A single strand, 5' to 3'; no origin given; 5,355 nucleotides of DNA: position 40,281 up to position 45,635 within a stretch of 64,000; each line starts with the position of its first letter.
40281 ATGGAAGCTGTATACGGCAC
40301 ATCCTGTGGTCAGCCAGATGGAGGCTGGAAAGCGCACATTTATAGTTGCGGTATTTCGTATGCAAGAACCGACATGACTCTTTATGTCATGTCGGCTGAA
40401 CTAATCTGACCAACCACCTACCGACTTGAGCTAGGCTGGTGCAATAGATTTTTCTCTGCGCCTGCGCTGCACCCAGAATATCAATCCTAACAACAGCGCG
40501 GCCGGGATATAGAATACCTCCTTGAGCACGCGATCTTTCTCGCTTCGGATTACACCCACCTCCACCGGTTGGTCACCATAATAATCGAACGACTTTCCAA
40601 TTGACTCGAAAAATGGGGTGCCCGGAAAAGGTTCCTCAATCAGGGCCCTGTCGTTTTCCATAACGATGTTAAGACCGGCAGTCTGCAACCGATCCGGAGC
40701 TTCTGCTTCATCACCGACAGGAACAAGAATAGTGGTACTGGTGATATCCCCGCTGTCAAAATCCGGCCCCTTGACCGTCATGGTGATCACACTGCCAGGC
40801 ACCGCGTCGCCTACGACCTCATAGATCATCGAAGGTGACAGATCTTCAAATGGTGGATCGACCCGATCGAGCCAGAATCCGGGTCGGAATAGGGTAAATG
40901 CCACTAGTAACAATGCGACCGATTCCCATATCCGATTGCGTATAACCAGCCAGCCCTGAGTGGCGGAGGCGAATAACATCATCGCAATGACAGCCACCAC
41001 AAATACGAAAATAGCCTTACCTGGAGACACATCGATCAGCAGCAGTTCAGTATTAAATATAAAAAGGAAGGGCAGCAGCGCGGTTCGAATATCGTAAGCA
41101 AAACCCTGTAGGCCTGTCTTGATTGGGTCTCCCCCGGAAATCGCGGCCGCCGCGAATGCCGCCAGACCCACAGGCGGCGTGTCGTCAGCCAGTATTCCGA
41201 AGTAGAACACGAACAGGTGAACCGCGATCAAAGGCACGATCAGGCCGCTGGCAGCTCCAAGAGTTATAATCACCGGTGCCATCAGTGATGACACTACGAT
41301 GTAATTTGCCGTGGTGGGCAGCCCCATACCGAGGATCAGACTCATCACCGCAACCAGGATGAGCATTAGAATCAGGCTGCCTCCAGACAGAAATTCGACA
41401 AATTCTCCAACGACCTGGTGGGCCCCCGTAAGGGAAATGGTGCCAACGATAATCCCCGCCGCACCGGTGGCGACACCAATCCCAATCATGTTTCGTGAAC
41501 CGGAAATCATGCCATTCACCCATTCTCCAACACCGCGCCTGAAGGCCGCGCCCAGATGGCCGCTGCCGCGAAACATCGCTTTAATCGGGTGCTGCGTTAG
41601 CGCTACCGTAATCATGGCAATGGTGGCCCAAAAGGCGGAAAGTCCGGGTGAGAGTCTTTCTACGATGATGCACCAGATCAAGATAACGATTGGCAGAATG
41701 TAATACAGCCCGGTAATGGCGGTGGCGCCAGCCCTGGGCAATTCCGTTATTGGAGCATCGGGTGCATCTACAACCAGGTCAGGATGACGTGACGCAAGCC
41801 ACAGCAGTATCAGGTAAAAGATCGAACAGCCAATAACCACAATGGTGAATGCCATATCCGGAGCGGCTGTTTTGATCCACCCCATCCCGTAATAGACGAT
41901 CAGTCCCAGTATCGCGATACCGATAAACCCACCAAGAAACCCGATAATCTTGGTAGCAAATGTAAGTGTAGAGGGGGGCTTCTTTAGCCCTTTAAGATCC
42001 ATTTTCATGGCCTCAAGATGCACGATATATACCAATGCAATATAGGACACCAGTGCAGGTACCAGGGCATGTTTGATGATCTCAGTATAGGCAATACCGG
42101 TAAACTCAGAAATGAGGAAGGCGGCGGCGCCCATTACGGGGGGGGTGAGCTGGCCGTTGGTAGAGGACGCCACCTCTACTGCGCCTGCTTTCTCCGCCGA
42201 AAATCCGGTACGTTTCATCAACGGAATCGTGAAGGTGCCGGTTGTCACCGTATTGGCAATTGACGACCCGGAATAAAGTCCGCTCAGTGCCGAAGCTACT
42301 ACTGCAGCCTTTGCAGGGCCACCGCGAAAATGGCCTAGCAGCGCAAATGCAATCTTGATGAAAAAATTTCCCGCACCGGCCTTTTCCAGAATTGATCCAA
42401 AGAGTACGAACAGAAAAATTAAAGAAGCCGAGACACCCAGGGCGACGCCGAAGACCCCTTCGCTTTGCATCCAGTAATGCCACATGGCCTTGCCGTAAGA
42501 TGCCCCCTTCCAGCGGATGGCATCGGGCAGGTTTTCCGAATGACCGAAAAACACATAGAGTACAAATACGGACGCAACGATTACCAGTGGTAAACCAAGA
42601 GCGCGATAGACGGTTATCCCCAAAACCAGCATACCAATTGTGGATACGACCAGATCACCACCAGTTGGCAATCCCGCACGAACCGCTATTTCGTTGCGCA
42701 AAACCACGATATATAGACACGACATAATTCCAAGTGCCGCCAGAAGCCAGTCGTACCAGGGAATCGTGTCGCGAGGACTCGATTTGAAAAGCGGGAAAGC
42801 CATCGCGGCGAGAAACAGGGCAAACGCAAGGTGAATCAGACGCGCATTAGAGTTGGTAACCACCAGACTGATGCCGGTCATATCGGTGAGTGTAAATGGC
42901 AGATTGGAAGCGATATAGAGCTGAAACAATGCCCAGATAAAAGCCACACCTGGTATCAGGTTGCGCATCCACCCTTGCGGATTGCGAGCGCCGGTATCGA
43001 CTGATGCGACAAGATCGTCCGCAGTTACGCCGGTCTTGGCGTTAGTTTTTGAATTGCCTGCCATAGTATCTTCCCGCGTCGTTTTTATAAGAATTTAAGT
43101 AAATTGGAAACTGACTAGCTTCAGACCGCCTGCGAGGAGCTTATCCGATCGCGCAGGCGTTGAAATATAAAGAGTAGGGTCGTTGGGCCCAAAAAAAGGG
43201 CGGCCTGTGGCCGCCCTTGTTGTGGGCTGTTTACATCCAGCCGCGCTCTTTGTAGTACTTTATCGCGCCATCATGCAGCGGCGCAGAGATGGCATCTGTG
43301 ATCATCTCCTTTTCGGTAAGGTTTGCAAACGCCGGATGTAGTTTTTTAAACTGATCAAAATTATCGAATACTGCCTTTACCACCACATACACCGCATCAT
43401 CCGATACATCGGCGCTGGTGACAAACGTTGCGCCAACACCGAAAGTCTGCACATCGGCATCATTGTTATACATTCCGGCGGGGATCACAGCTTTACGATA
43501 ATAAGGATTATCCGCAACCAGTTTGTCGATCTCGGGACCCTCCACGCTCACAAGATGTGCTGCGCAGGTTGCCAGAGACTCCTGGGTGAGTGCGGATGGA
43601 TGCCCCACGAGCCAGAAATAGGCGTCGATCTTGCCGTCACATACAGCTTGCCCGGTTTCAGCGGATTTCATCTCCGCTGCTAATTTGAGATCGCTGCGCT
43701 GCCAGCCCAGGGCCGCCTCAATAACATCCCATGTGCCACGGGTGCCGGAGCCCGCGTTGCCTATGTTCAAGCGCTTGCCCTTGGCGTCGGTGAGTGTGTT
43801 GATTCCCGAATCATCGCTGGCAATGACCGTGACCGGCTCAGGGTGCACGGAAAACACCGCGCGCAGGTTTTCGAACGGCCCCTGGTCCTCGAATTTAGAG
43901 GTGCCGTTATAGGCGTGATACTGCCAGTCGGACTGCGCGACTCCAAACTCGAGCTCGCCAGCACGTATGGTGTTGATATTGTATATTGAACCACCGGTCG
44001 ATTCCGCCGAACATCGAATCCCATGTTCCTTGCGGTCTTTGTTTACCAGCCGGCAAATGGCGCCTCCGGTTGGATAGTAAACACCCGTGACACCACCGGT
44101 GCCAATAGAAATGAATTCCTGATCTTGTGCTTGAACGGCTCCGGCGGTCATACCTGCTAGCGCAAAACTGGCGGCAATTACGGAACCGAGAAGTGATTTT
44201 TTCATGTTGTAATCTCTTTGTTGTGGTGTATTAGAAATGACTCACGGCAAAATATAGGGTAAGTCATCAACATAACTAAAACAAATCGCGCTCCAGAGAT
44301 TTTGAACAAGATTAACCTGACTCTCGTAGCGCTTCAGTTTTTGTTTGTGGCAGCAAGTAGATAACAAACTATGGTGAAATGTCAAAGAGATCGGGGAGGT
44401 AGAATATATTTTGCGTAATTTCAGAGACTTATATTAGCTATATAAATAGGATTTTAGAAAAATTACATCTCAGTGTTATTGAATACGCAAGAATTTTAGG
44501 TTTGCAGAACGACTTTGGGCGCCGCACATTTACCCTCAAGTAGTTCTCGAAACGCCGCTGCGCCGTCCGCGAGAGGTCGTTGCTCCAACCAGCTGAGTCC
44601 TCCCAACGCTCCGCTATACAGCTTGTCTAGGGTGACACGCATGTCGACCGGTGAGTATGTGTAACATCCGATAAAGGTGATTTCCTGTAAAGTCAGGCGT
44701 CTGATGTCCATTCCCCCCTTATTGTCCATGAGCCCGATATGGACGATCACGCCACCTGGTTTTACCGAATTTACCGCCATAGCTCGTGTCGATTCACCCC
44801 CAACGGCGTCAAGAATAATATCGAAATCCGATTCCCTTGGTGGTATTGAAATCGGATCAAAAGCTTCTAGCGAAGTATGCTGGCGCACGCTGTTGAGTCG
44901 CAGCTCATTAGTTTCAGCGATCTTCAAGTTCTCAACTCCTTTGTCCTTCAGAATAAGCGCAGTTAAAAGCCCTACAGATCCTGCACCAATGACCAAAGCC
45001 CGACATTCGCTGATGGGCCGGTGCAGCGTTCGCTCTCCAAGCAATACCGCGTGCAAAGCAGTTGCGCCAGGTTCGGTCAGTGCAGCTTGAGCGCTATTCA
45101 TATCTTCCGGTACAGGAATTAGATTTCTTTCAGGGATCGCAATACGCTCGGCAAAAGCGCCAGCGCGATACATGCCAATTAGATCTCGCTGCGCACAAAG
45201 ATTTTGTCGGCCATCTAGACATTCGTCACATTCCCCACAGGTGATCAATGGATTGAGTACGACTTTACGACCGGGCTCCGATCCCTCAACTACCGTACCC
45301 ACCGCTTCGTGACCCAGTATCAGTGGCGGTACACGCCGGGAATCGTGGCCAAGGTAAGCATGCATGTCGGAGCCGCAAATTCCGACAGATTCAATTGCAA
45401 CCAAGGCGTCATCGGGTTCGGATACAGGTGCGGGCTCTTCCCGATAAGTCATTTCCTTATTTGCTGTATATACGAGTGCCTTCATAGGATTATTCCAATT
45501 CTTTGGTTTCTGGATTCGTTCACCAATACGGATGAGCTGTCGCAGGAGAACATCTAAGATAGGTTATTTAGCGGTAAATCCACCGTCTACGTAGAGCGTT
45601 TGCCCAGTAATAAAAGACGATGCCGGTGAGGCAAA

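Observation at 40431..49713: Four consecutive dehydrogenases (GMC, HisD-like, SDR, Zn-MDR) followed by a TAXI-TRAP transporter: a candidate hpsNOP-type C3-sulfonate (DHPS) oxidation locus with a non-canonical uptake system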

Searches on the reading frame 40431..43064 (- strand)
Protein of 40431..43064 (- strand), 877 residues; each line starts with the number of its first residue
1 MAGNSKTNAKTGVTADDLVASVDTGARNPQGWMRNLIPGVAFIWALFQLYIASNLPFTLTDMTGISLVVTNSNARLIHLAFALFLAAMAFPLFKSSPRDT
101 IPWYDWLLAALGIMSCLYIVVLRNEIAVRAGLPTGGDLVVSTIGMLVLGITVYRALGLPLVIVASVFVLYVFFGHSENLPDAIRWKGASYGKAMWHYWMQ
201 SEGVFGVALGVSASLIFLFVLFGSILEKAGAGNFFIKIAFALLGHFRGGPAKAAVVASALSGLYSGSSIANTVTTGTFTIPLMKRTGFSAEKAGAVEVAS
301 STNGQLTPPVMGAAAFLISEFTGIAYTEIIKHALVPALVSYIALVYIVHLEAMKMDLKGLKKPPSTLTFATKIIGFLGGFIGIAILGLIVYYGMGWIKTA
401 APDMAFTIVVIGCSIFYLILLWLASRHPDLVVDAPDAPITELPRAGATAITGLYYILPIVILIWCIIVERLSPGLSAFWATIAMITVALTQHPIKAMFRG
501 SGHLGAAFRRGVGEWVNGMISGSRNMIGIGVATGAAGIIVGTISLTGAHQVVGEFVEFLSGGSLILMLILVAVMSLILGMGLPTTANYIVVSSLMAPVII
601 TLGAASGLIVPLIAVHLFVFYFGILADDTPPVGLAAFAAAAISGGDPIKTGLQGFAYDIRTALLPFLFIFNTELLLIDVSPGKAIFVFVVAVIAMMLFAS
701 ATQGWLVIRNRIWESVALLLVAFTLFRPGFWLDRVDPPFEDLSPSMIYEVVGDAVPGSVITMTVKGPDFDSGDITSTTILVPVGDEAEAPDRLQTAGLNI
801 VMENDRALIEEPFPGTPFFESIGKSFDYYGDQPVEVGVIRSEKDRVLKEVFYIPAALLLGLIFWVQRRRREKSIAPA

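Call 3: search_protein_families(library=pfam, proteins=[window:40431-43064:-])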
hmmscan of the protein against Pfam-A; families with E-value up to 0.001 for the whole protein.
window:40431-43064:- (877 aa): 2 families
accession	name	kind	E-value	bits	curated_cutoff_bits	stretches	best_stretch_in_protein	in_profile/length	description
PF06808.19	DctM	-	3e-73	247.5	23.8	2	145-408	3-244/413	Tripartite ATP-independent periplasmic transporter, DctM component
PF11874.13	DUF3394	-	8.2e-54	182.5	28.2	1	684-871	1-180/181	Domain of unknown function (DUF3394)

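Call 4: search_protein_families(library=ncbifam, proteins=[window:40431-43064:-])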
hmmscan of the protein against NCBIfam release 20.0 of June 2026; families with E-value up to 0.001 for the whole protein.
window:40431-43064:- (877 aa): 2 families
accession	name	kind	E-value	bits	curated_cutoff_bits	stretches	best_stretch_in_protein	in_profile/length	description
TIGR02123.1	TRAP_fused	subfamily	4e-182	607.1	320.65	1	40-734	8-595/615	TRAP transporter fused permease subunit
TIGR00786.1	dctM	subfamily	1.5e-17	63.5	268.45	1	217-359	44-184/405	TRAP transporter large permease subunit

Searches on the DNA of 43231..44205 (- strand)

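Call 79: search_rna_families(source=L097, start=4200, end=4700, threshold=evalue, max_evalue=1)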
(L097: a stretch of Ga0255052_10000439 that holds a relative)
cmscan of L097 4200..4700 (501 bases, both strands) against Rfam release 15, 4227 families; matches with E-value up to 1: 0.
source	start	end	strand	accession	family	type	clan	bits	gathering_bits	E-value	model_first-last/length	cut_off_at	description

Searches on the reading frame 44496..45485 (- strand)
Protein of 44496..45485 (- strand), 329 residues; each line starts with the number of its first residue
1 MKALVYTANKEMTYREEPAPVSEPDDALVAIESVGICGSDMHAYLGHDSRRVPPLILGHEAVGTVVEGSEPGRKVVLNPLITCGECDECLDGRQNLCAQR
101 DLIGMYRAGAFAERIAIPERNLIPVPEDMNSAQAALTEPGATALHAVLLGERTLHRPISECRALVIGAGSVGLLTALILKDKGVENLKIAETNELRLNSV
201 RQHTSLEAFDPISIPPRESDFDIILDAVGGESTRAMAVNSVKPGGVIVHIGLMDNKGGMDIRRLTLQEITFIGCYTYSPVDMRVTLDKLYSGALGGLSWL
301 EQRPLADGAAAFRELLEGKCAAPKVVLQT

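Call 3: search_protein_families(library=pfam, proteins=[window:44496-45485:-])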
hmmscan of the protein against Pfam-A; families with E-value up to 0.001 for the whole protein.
window:44496-45485:- (329 aa): 4 families
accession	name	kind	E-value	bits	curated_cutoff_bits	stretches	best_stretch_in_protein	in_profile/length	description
PF08240.17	ADH_N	-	8.8e-25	87.4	23.5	1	24-127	2-104/104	Alcohol dehydrogenase GroES-like domain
PF00107.32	ADH_zinc_N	-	6.9e-10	39.4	31.8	1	219-287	57-125/129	Zinc-binding dehydrogenase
PF16912.11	Glu_dehyd_C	-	1.8e-07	31.3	34.9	1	136-261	6-139/211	Glucose dehydrogenase C-terminus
PF01488.26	Shikimate_DH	-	0.00075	20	24.3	0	157-230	9-85/138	Shikimate / quinate 5-dehydrogenase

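Call 4: search_protein_families(library=ncbifam, proteins=[window:44496-45485:-])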
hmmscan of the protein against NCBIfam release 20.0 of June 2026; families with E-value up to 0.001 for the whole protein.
window:44496-45485:- (329 aa): 23 families
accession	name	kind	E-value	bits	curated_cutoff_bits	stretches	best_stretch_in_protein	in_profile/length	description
NF003808.0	PRK05396.1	equivalog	5.4e-40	137.3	380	1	1-282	1-294/341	L-threonine 3-dehydrogenase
TIGR00692.1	tdh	equivalog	3.8e-34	118.2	458.35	1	15-270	14-281/340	L-threonine 3-dehydrogenase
NF007489.0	PRK10083.1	equivalog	4.3e-32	111.4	376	1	1-272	1-280/339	Zn-dependent oxidoreductase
NF041097.1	keto_inos_dh_IolM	equivalog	2.3e-30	105.5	450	1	9-273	37-333/389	scyllo-inosose 3-dehydrogenase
NF007642.0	PRK10309.1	equivalog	1.5e-29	103.4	550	1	1-255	1-264/347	galactitol-1-phosphate 5-dehydrogenase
NF007375.0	PRK09880.1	equivalog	3.5e-29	101.6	469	1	5-278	9-293/344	L-idonate 5-dehydrogenase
NF010344.0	PRK13771.1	subfamily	8.4e-27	94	349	1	1-289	1-295/334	putative alcohol dehydrogenase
NF041172.1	AcrlCoa_red_Thmprot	equivalog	2.2e-23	82.7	500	1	1-286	1-293/334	acryloyl-CoA reductase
TIGR03366.1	HpnZ_proposed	hypoth_equivalog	1.2e-22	80.5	328.1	1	23-287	4-291/315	putative phosphonate catabolism associated alcohol dehydrogenase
NF006940.0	PRK09422.1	equivalog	2e-22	79.6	344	1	1-325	1-332/338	alcohol dehydrogenase AdhP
TIGR03201.1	dearomat_had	equivalog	7.2e-22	77.9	338.65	1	14-204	13-210/349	6-hydroxycyclohex-1-ene-1-carbonyl-CoA dehydrogenase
NF047908.1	AldhRedAhr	equivalog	8.4e-22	77.5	470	1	17-328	22-334/335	NADPH-dependent aldehyde reductase Ahr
TIGR01202.1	bchC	equivalog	2.6e-17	62.9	291.25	1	2-315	3-296/308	chlorophyll synthesis pathway protein BchC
TIGR03989.1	Rxyl_3153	subfamily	1.3e-13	51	440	1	22-98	22-106/370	NDMA-dependent alcohol dehydrogenase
TIGR02822.1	adh_fam_2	subfamily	2e-13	50.1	283.5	1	13-251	16-254/329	zinc-binding alcohol dehydrogenase family protein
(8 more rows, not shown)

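Call 34: search_solved_structures(query=window:44496-45485:-, max_evalue=1e-30, show_alignments=1)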
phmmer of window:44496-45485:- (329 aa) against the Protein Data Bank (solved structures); distinct sequences matched with E-value up to 1e-30: 1.
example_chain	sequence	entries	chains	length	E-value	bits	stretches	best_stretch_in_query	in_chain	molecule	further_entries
8wwd_A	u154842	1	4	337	1.2e-93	317.3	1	1-328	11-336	Zinc-containing alcohol dehydrogenase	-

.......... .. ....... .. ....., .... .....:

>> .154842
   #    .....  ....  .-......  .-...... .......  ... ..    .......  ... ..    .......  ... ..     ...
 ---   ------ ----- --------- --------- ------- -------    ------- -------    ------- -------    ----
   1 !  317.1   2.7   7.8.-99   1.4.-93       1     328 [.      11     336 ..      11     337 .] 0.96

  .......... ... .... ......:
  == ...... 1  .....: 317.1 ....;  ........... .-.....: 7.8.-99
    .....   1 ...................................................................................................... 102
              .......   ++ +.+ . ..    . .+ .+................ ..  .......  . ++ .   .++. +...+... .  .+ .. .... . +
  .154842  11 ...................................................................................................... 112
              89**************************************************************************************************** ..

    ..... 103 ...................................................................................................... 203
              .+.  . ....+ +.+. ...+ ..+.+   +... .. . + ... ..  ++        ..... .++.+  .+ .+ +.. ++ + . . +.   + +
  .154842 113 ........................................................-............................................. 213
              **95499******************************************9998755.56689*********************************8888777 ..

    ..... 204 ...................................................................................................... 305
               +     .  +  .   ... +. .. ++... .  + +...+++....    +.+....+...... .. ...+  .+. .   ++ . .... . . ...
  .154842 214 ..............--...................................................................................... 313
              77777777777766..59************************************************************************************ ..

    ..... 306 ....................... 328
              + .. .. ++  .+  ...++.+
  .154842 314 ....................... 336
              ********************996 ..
